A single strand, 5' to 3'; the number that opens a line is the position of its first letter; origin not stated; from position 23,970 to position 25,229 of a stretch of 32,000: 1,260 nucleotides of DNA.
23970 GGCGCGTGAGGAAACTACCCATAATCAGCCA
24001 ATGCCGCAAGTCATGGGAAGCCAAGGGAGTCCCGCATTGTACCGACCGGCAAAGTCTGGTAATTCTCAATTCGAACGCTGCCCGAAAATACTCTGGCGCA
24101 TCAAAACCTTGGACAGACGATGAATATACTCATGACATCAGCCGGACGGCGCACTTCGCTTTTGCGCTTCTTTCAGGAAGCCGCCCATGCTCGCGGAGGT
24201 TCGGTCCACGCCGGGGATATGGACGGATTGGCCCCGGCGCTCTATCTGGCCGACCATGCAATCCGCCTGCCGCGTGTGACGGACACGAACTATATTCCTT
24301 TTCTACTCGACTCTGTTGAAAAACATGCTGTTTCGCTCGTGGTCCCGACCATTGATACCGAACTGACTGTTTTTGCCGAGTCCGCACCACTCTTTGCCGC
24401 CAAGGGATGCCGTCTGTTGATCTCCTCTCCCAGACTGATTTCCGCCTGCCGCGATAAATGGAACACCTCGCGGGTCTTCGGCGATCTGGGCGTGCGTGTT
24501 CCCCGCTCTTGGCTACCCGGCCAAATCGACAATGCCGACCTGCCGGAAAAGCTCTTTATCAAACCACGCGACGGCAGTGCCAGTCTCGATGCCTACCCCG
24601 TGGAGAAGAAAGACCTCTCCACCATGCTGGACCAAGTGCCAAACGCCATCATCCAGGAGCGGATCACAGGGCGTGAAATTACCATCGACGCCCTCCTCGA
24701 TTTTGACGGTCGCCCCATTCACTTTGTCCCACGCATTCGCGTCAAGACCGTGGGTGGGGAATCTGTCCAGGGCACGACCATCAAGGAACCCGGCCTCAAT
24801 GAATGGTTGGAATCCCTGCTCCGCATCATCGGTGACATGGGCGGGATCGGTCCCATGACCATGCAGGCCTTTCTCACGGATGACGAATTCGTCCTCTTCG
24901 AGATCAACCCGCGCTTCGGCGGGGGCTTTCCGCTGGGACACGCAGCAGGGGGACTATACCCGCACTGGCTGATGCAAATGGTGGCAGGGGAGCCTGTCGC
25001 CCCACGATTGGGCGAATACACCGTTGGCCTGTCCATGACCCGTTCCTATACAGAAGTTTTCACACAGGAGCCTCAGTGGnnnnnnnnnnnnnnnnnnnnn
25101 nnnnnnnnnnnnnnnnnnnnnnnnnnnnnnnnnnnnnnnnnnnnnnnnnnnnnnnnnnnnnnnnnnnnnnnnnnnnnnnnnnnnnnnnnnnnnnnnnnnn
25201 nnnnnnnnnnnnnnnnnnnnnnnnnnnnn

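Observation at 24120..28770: Bacillosamine-type PglF/PglE pair with an ATP-grasp ligase and HAD phosphatase where the PglD acetyltransferase normally sits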

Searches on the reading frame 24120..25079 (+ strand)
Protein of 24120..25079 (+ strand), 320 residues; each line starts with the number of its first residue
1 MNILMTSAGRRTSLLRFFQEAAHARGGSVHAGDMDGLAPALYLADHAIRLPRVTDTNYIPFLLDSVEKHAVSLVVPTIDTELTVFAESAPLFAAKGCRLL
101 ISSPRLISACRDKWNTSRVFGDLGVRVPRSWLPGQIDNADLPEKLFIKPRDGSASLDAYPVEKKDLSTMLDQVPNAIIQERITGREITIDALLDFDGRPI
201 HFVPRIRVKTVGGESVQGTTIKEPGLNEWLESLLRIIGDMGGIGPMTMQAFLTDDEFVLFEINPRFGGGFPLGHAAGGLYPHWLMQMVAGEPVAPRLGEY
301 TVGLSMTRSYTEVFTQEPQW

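Call 8: search_protein_families(library=pfam, proteins=[window:24120-25079:+], max_evalue=0.01)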
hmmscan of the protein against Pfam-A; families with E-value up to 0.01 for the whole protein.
window:24120-25079:+ (320 aa): 3 families
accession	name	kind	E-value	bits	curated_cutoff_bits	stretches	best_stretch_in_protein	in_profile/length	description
PF21360.3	PylC-like_N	-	1.6e-23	83.1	27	1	3-99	1-95/96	PylC-like, N-terminal domain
PF15632.11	ATPgrasp_Ter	-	3.5e-12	46.7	29.1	1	173-292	2-112/131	ATP-grasp in the biosynthetic pathway with Ter operon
PF02655.19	ATP-grasp_3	-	3.8e-12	47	23.2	1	110-268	1-159/160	ATP-grasp domain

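Call 9: search_protein_families(library=ncbifam, proteins=[window:24120-25079:+], max_evalue=0.01)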
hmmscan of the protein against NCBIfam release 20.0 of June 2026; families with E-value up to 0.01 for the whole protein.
window:24120-25079:+ (320 aa): 9 families
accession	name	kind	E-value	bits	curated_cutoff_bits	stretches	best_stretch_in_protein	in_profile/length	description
NF009405.0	PRK12767.1-4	equivalog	1.6e-119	398.7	390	1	1-320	1-320/320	carbamoyl phosphate synthase-like protein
NF009404.0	PRK12767.1-3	equivalog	8.8e-53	179.4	316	1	1-309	1-327/344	carbamoyl phosphate synthase-like protein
NF009406.0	PRK12767.1-5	equivalog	1.7e-49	168.7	271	1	1-314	3-318/327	carbamoyl phosphate synthase-like protein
NF009403.0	PRK12767.1-2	equivalog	6.4e-48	163.7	286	2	1-223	1-225/342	carbamoyl phosphate synthase-like protein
NF009402.0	PRK12767.1-1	equivalog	2.4e-37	128.5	218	1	3-291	5-302/329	carbamoyl phosphate synthase-like protein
NF005315.0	PRK06849.1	equivalog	6.4e-07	28.7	406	1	48-269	54-279/389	hypothetical protein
NF002563.0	PRK02186.1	subfamily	9.1e-06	24.2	625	1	102-270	97-281/890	argininosuccinate lyase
NF053643.1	Ddl_archaea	equivalog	4.3e-05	22.7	500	1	91-290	85-297/367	putative pseudomurein biosynthesis ATP-grasp protein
TIGR03909.1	pyrrolys_PylC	equivalog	9.6e-05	21.3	248.3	1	70-192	61-177/374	3-methylornithine--L-lysine ligase PylC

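Call 11: search_solved_structures(query=window:24120-25079:+, max_evalue=0.01, show_alignments=2)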
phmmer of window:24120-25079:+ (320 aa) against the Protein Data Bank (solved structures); distinct sequences matched with E-value up to 0.01: 1.
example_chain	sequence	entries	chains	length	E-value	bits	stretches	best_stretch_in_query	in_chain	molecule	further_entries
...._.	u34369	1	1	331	7.5e-34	120.7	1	2-309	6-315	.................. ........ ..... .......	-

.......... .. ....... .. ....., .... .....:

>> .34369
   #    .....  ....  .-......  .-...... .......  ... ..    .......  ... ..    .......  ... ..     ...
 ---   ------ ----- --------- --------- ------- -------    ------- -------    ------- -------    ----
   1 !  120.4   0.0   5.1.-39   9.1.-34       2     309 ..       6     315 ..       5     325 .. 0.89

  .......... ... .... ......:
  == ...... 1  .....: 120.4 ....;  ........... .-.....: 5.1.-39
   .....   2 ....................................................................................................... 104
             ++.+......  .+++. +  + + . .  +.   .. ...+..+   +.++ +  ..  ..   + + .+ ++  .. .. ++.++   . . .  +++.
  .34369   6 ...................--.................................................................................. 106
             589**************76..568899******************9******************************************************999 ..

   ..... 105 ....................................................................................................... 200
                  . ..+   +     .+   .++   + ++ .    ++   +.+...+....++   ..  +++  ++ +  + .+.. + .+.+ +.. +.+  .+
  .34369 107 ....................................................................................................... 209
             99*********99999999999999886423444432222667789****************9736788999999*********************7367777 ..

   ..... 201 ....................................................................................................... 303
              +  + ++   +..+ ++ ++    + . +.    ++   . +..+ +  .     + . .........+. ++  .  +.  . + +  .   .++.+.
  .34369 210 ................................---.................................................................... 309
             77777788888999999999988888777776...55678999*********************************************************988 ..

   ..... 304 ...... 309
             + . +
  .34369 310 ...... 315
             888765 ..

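Call 13: find_homologous_proteins(query=window:24120-25079:+, max_evalue=0.00001)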
Query window:24120-25079:+ (320 aa): 4437 proteins with E <= 0.00001 among 6684 candidates; the best 120 are listed.
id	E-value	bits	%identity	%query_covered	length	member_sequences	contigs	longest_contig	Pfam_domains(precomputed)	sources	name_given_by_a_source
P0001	1.9e-211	719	100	99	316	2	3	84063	PF15632.12,PF02655.20,PF21360.4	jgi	-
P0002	1.6e-165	568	77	100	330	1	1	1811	PF15632.12,PF02655.20,PF21360.4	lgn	-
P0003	2.2e-163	561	77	100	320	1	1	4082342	PF15632.12,PF02655.20,PF21360.4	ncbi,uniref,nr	ncbi:ATP-grasp domain-containing protein [Pseudodesulfovibrio sp. zrk46]|uniref:ATP-grasp domain-con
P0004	1.8e-158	545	75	100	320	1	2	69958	PF15632.12,PF02655.20,PF21360.4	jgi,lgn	jgi:carbamoyl-phosphate synthase large subunit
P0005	4.2e-158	544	73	100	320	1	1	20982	PF15632.12,PF02655.20,PF21360.4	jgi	-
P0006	7.9e-158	543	74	100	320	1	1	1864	PF15632.12,PF02655.20,PF21360.4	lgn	-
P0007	1.1e-155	536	74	100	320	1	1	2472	PF15632.12,PF02655.20,PF21360.4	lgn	-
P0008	4.6e-155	534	74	100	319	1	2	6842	PF15632.12,PF02655.20,PF21360.4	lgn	-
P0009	1.5e-154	532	73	100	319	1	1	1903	PF15632.12,PF02655.20,PF21360.4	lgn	-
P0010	6.2e-154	530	73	100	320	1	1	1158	PF15632.12,PF02655.20,PF21360.4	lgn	-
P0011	6.3e-154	530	73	100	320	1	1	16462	PF15632.12,PF02655.20,PF21360.4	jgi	-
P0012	8.6e-152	523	72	100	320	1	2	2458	PF15632.12,PF02655.20,PF21360.4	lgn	-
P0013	1.2e-146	506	69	100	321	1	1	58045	PF15632.12,PF02655.20,PF21360.4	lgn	-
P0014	2.2e-142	492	67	100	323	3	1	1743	PF15632.12,PF02655.20,PF21360.4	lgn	-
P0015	1.5e-140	486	66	100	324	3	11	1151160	PF15632.12,PF02655.20,PF21360.4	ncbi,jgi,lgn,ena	-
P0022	8.5e-118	411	58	100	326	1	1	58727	PF15632.12,PF02655.20,PF21360.4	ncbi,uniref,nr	ncbi:carbamoyl phosphate synthase [Deinococcus piscis]|uniref:Carbamoyl phosphate synthase n=1 Tax=D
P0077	1.1e-111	391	56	100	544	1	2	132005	PF15632.12,PF02655.20,PF21360.4,PF02397.23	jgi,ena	jgi:lipopolysaccharide/colanic/teichoic acid biosynthesis glycosyltransferase/glutathione synthase/R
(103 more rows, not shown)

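Call 14: find_related_loci(query=window:24120-25079:+, collection=genome_contigs, flank=10000)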
Query window:24120-25079:+ (320 aa) in genome_contigs; peptide patterns used: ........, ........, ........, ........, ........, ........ (x = any residue, [..] = any of these).
60 stretches matched a pattern; 1 encode a relative of the query (tblastn E <= 1e-3); 1 distinct loci.
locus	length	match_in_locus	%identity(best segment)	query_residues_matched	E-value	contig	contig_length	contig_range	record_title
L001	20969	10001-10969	66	1-320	7e-148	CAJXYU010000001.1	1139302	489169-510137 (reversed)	MAG TPA_asm: uncultured Desulfovibrio sp. isolate SRR6201695_bin.5_MetaBAT_v2.12.1_MAG genome assembly, contig: NODE_4_l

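Call 15: find_encoding_contigs(protein=P0077, flank=10000, max_places=2)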
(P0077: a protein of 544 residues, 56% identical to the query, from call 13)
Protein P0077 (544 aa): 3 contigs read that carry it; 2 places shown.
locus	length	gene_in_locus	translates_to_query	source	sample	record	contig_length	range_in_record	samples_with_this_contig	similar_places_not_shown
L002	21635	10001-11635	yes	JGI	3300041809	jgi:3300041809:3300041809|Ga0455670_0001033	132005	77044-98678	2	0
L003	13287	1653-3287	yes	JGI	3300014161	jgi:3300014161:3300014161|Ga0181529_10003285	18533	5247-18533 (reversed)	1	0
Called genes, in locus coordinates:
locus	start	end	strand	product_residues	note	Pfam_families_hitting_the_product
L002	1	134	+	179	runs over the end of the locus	PF00132:Hexapep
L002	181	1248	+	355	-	PF20706:GT4-conflict, PF00534:Glycos_transf_1, PF13692:Glyco_trans_1_4, PF13524:Glyco_trans_1_2 (weak)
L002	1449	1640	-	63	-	-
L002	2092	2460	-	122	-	-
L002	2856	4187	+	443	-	-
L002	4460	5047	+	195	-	-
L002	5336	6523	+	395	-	PF01636:APH (weak), PF19974:TCAD9 (weak)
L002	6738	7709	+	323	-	PF13439:Glyco_transf_4 (weak), PF13579:Glyco_trans_4_4 (faint), PF00534:Glycos_transf_1, PF13692:Glyco_trans_1_4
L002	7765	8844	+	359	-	PF13439:Glyco_transf_4, PF20706:GT4-conflict, PF00534:Glycos_transf_1, PF13692:Glyco_trans_1_4, PF13524:Glyco_trans_1_2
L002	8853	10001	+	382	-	PF14907:NTP_transf_5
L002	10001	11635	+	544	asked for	PF02397:Bac_transf, PF21360:PylC-like_N, PF02655:ATP-grasp_3, PF15632:ATPgrasp_Ter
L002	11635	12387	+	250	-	PF00702:Hydrolase, PF13419:HAD_2, PF13242:Hydrolase_like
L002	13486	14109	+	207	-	PF13505:OMP_b-brl (weak)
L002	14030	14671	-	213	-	-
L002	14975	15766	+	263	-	PF08816:Ivy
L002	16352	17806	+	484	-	PF12710:HAD (weak), PF01040:UbiA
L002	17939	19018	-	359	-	PF04055:Radical_SAM, PF13186:SPASM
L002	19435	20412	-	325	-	PF00532:Peripla_BP_1 (weak), PF13407:Peripla_BP_4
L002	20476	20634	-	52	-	-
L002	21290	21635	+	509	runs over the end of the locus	PF05681:Fumerase, PF05683:Fumerase_C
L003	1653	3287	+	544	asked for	PF02397:Bac_transf, PF21360:PylC-like_N, PF02655:ATP-grasp_3, PF15632:ATPgrasp_Ter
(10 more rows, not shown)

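Call 16: find_encoding_contigs(protein=P0022, flank=10000, max_places=2)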
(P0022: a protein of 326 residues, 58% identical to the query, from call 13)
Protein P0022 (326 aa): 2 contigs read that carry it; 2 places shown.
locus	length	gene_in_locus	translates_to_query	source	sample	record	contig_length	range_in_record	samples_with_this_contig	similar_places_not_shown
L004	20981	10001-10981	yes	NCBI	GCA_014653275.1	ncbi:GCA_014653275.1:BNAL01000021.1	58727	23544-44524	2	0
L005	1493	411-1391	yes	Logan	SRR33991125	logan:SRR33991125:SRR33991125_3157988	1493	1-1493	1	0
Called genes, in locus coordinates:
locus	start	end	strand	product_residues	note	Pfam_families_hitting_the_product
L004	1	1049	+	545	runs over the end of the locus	PF02706:Wzz (weak), PF10609:ParA (faint), PF13614:AAA_31, PF01656:CbiA (weak)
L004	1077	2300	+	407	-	PF01943:Polysacc_synt, PF13440:Polysacc_synt_3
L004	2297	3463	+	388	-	PF13579:Glyco_trans_4_4 (weak), PF13439:Glyco_transf_4 (weak), PF00534:Glycos_transf_1 (weak), PF13692:Glyco_trans_1_4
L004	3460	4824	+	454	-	-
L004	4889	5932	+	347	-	PF04321:RmlD_sub_bind, PF05368:NmrA, PF01073:3Beta_HSD, PF01370:Epimerase, PF02719:Polysacc_synt_2, PF13460:NAD_binding_10, PF16363:GDP_Man_Dehyd, PF08485:Polysacc_syn_2C, +1 more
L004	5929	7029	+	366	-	PF01370:Epimerase, PF16363:GDP_Man_Dehyd (faint), PF14667:Polysacc_synt_C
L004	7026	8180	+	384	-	PF02350:Epimerase_2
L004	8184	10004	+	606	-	PF13439:Glyco_transf_4, PF13579:Glyco_trans_4_4, PF00534:Glycos_transf_1, PF13692:Glyco_trans_1_4, PF02397:Bac_transf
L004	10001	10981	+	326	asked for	PF21360:PylC-like_N, PF02655:ATP-grasp_3, PF15632:ATPgrasp_Ter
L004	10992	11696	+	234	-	PF00702:Hydrolase, PF13419:HAD_2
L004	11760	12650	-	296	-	PF16841:CBM60 (faint)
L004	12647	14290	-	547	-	PF04932:Wzy_C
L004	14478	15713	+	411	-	PF01041:DegT_DnrJ_EryC1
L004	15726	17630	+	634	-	PF13727:CoA_binding_3, PF00106:adh_short (weak), PF01073:3Beta_HSD, PF01370:Epimerase, PF02719:Polysacc_synt_2, PF04321:RmlD_sub_bind, PF08659:KR, PF16363:GDP_Man_Dehyd, +2 more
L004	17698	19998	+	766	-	PF00875:DNA_photolyase, PF03441:FAD_binding_7, PF03167:UDG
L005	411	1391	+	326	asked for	PF21360:PylC-like_N, PF02655:ATP-grasp_3, PF15632:ATPgrasp_Ter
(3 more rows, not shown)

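Call 17: find_encoding_contigs(protein=P0003, flank=10000, max_places=2)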
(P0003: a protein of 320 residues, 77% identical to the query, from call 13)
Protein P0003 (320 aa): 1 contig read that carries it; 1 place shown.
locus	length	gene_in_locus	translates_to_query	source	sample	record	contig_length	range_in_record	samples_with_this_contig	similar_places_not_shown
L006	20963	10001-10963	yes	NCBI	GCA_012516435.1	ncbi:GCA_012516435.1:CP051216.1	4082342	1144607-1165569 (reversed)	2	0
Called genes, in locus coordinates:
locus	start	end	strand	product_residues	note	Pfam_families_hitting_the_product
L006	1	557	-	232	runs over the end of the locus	PF00005:ABC_tran, PF13401:AAA_22 (faint), PF13304:AAA_21 (weak)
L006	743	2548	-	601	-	PF13174:TPR_6 (faint), PF24837:AMIN-like (faint), PF11741:AMIN (weak), PF01520:Amidase_3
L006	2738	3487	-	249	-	PF00149:Metallophos, PF12850:Metallophos_2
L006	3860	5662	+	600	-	PF00664:ABC_membrane, PF00005:ABC_tran, PF02463:SMC_N (faint)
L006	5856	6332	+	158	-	PF03975:CheD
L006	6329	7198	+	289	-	PF08668:HDOD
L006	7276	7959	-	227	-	PF00160:Pro_isomerase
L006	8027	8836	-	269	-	PF08501:Shikimate_dh_N, PF01488:Shikimate_DH (weak), PF18317:SDH_C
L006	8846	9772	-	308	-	PF00698:Acyl_transf_1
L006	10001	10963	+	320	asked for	PF21360:PylC-like_N, PF02655:ATP-grasp_3, PF15632:ATPgrasp_Ter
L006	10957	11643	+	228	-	PF00702:Hydrolase, PF12710:HAD, PF13419:HAD_2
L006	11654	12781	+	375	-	PF01041:DegT_DnrJ_EryC1, PF00155:Aminotran_1_2 (faint), PF01053:Cys_Met_Meta_PP (weak), PF01212:Beta_elim_lyase, PF05889:SepSecS (weak)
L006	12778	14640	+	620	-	PF13727:CoA_binding_3, PF01073:3Beta_HSD, PF01370:Epimerase, PF02719:Polysacc_synt_2, PF04321:RmlD_sub_bind, PF16363:GDP_Man_Dehyd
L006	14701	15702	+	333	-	-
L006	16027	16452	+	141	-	PF11969:DcpS_C, PF01230:HIT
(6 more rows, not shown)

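Call 35: find_related_loci(query=A1, collection=metagenome_contigs, flank=9000)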
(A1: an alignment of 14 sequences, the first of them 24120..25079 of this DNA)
Query A1 (320 aa) in metagenome_contigs; peptide patterns used: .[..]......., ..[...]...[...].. (x = any residue, [..] = any of these).
600 stretches matched a pattern (row limit reached: there are more); 594 encode a relative of the query (tblastn E <= 1e-3); the best 80 are kept; 80 distinct loci.
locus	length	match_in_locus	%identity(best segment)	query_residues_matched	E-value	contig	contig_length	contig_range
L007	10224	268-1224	57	2-320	3e-120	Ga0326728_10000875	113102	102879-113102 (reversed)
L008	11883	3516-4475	55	1-320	2e-119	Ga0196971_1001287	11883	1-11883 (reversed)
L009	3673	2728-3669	56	1-314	6e-119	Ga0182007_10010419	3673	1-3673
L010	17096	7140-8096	54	2-320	6e-112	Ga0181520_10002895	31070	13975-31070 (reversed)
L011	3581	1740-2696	56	1-320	6e-114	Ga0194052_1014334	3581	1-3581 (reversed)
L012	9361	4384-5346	53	1-317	6e-111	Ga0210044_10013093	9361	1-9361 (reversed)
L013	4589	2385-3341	54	2-320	2e-106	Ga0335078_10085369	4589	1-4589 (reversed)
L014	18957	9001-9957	53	1-320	5e-106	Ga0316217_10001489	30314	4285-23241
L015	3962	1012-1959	51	1-316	4e-102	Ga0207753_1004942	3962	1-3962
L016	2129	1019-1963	50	1-316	7e-105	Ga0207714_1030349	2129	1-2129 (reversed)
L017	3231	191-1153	52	1-320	3e-100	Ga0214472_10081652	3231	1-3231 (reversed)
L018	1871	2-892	51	23-320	4e-101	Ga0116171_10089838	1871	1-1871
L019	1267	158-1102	49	1-316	4e-99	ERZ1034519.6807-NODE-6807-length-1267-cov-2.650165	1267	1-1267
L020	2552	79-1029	45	1-317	2e-88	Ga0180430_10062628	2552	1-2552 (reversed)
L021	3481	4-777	53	62-320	1e-85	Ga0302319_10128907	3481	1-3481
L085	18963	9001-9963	35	1-318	5e-53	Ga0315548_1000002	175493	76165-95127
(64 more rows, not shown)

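Call 68: search_protein_families(library=ncbifam, proteins=[L001:8833-9996:+, L001:11651-12370:+, L001:7813-8766:+], max_evalue=0.00001)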
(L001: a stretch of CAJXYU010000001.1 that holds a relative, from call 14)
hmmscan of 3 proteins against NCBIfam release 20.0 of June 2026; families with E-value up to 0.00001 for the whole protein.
L001:8833-9996:+ (388 aa): 9 families
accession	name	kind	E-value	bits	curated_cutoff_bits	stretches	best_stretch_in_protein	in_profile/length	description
NF008658.2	PRK11658.1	equivalog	3e-108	361.8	631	1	7-382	2-374/379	UDP-4-amino-4-deoxy-L-arabinose aminotransferase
TIGR03588.1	PseC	equivalog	4.6e-107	358.2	423.5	1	10-382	2-377/380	UDP-4-amino-4,6-dideoxy-N-acetyl-beta-L-altrosamine transaminase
NF008687.0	PRK11706.1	equivalog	1.1e-78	264.6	375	1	11-382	3-371/375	dTDP-4-amino-4,6-dideoxygalactose transaminase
TIGR04181.1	NHT_00031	hypoth_equivalog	4.9e-71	239.5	420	1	14-365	5-358/359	LegC family aminotransferase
TIGR02379.1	ECA_wecE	subfamily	6.4e-65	219.3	434.85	1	12-381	4-371/376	dTDP-4-amino-4,6-dideoxy-D-glucose transaminase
TIGR04427.1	PLP_DesI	equivalog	6e-57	193.5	650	1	27-383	40-381/390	dTDP-4-dehydro-6-deoxyglucose aminotransferase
NF011936.0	PRK15407.1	equivalog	3.8e-56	190.7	423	1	13-382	40-433/440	lipopolysaccharide biosynthesis protein RfbH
NF004650.0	PRK05994.1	equivalog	6.5e-08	31.8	667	1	38-163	63-188/427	O-acetylhomoserine aminocarboxypropyltransferase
TIGR01328.1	met_gam_lyase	equivalog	3.5e-06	26.2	549.7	1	37-218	58-237/391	methionine gamma-lyase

L001:11651-12370:+ (240 aa): 6 families
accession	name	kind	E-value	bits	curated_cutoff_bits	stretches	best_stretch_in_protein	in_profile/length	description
TIGR02253.1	CTE7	subfamily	1.2e-20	74.3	169.75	1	10-210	2-203/221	TIGR02253 family HAD-type hydrolase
NF053830.1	RUBPPhHalo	equivalog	6.7e-14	52.1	330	1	70-231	73-233/234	ribulose-1,5-bisphosphate 5-phosphatase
TIGR02254.1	YjjG_YfnB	equivalog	3.7e-09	36.4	159.9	1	97-231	95-222/223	YjjG family noncanonical pyrimidine nucleotidase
NF006976.0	PRK09449.1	equivalog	4.3e-08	33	183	1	99-233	95-223/225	pyrimidine 5'-nucleotidase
TIGR01668.1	YqeG_hyp_ppase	hypoth_equivalog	6.1e-07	29.1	89.1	0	98-202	42-136/170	YqeG family HAD IIIA-type phosphatase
TIGR02252.1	DREG-2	subfamily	5.3e-06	26.3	155.2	1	86-200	93-203/203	HAD hydrolase, REG-2-like, family IA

L001:7813-8766:+ (318 aa): 8 families
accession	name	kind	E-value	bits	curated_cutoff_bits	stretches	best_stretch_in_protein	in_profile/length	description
TIGR00476.1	selD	equivalog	2.7e-91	306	125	1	15-284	43-309/311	selenide, water dikinase SelD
NF002098.0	PRK00943.1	equivalog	3.5e-78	262.9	299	1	17-312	49-340/347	selenide, water dikinase SelD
NF010705.0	PRK14105.1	equivalog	2.6e-37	128.5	291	2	9-152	42-181/345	selenide, water dikinase SelD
TIGR04369.1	fusion_not_SelD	hypoth_equivalog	9.8e-36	123.1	700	1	14-284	380-684/701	oxidoreductase/SelD-related fusion protein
TIGR01379.1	thiL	equivalog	9.3e-19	67.6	184.15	1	30-233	44-245/320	thiamine-phosphate kinase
NF004351.0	PRK05731.1-4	equivalog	3.9e-13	49.2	324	1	18-226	39-249/321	thiamine-phosphate kinase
TIGR04049.1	AIR_rel_sll0787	hypoth_equivalog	2.5e-12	46.5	321.3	1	19-233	45-249/318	sll0787 family AIR synthase-like protein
TIGR03267.1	methan_mark_2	hypoth_equivalog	3.1e-10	39.6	365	1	10-234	40-255/323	methanogenesis marker 2 protein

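Call 71: predict_structure(alignment_id=A1)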
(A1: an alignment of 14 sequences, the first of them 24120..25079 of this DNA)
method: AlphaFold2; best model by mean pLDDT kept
length: 320 residues; sequences in the alignment: 14
mean_pLDDT: 91.7   pTM: 0.89
mean pLDDT of the five models: 91.7, 91.4, 88.8, 86.4, 86.3
residues with pLDDT >= 90: 252; 70-90: 54; 50-70: 13; < 50: 1
segments of 3 or more residues with pLDDT < 50: none
pLDDT, mean of each block of 10 residues (from residue 1): 92 94 97 92 95 95 97 93 93 95 94 93 96 87 93 74 93 91 93 97 90 78 96 98 96 94 90 94 96 95 83 72
secondary structure, 60 per line:
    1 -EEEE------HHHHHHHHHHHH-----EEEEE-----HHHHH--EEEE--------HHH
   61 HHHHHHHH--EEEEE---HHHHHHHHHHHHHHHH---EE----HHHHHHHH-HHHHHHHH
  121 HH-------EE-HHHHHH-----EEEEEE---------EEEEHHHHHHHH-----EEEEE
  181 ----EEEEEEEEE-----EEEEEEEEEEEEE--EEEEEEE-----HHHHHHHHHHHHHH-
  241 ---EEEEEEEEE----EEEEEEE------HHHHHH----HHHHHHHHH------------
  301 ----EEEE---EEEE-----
elements in order: E2-5 H12-23 E29-33 H39-43 E46-49 H58-68 E71-75 H79-94 H104-111 H113-122 H133-138 E144-149 E159-162 H163-170 E176-180 E185-193 E199-211 E214-220 H226-239 E244-252 E257-263 H270-275 H280-288 E305-308 E312-315
